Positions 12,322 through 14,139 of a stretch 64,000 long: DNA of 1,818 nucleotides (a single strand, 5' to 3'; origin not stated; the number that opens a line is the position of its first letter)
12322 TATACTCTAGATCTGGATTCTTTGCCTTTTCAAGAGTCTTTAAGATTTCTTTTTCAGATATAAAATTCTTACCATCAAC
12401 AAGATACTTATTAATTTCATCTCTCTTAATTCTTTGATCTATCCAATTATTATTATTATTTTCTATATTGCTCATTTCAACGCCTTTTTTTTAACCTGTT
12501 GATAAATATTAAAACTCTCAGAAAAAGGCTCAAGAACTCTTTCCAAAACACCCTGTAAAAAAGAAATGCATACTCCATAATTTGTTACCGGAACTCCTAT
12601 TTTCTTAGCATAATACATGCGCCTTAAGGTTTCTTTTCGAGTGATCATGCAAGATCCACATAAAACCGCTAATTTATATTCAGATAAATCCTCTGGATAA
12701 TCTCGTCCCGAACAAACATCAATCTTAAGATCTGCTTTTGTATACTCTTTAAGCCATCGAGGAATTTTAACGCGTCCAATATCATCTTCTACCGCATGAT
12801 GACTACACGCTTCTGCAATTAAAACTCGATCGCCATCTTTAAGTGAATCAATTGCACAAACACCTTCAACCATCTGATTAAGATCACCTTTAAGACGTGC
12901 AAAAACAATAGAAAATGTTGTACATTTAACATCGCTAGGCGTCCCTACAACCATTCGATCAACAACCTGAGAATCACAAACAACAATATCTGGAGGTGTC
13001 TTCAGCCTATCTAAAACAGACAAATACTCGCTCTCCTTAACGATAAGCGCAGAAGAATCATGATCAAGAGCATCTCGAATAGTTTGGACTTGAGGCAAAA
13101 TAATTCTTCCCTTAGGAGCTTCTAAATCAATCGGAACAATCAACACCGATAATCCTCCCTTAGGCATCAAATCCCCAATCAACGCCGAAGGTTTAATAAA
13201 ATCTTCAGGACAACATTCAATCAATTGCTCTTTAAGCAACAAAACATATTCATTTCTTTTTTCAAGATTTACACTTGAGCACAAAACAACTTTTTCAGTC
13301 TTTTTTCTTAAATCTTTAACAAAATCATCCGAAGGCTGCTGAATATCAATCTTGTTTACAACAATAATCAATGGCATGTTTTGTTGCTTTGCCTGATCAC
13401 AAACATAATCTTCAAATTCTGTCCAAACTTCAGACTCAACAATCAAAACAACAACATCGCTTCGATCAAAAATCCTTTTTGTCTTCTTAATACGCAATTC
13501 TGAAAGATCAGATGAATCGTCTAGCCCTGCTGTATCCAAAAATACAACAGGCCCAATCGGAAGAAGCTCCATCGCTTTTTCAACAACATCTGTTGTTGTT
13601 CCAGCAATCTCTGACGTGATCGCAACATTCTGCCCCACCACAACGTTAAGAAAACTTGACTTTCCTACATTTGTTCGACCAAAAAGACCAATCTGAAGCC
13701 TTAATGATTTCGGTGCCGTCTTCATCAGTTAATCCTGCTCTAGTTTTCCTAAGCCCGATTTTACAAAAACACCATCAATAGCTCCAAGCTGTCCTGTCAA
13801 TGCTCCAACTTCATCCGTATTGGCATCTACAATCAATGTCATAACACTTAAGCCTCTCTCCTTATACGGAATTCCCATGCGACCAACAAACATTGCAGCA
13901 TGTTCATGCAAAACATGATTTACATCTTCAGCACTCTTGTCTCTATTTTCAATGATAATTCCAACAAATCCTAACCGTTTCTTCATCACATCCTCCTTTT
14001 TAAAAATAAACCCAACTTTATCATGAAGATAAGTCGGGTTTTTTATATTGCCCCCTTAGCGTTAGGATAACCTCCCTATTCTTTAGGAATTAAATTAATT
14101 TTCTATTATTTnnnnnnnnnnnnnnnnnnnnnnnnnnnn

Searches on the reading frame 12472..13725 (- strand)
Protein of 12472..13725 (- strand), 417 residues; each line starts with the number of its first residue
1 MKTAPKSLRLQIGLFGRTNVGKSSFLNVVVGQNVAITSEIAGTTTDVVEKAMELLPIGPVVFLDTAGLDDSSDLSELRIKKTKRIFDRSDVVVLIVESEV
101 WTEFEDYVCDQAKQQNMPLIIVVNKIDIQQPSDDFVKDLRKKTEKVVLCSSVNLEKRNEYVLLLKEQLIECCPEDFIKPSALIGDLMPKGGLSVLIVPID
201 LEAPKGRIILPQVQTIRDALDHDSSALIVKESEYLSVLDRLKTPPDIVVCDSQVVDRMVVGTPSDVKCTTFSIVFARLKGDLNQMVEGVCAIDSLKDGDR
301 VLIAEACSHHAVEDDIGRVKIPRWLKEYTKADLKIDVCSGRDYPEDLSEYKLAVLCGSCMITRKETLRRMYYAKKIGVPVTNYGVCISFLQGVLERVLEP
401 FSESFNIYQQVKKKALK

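Call 3: search_protein_families(library=pfam, proteins=[window:12472-13725:-], max_evalue=0.01)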
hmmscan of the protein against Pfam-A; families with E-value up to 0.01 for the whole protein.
window:12472-13725:- (417 aa): 11 families
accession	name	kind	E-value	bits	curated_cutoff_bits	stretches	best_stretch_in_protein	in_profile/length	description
PF18133.7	HydF_tetramer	-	4e-46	156.1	22.6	1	284-400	2-118/118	Hydrogen maturase F tetramerization domain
PF18128.7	HydF_dimer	-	5.5e-36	123.1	23.4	1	182-280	1-99/99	Hydrogen maturase F dimerization domain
PF01926.29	MMR_HSR1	-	5e-21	75.4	21.9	1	11-125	1-113/113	50S ribosome-binding GTPase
PF02421.24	FeoB_N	-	8.8e-07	29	27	1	11-132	2-121/156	Ferrous iron transport protein B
PF03193.22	RsgA_GTPase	-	2.5e-05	24.6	30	0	14-43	111-140/174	RsgA GTPase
PF00350.29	Dynamin_N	-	4.7e-05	23.9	27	1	12-44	1-33/168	Dynamin family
PF00009.33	GTP_EFTU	-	0.00072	19.6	26.5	1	80-147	84-150/188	Elongation factor Tu GTP binding domain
PF00071.28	Ras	-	0.0011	19.1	21.6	1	14-136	4-119/162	Ras family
PF04548.22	AIG1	-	0.0018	18.1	27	1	12-110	3-105/212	AIG1 family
PF04625.18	DEC-1_N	-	0.0031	17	29.2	1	12-140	149-277/403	DEC-1 protein, N-terminal region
PF16897.10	MMR_HSR1_Xtn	-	0.0076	16.7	35.2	0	74-151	15-88/106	C-terminal region of MMR_HSR1 domain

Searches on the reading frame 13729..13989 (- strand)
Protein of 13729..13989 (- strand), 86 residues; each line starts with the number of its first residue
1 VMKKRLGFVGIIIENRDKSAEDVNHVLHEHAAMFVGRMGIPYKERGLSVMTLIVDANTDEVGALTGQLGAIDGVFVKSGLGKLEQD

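Call 3: search_protein_families(library=pfam, proteins=[window:13729-13989:-], max_evalue=0.01)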
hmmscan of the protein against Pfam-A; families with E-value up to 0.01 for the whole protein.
window:13729-13989:- (86 aa): 1 family
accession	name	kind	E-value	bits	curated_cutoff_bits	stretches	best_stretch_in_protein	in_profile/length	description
PF21699.3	TM1266-like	-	5.9e-31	106.7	27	1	5-78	1-74/74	Iron-only hydrogenase system regulator, putative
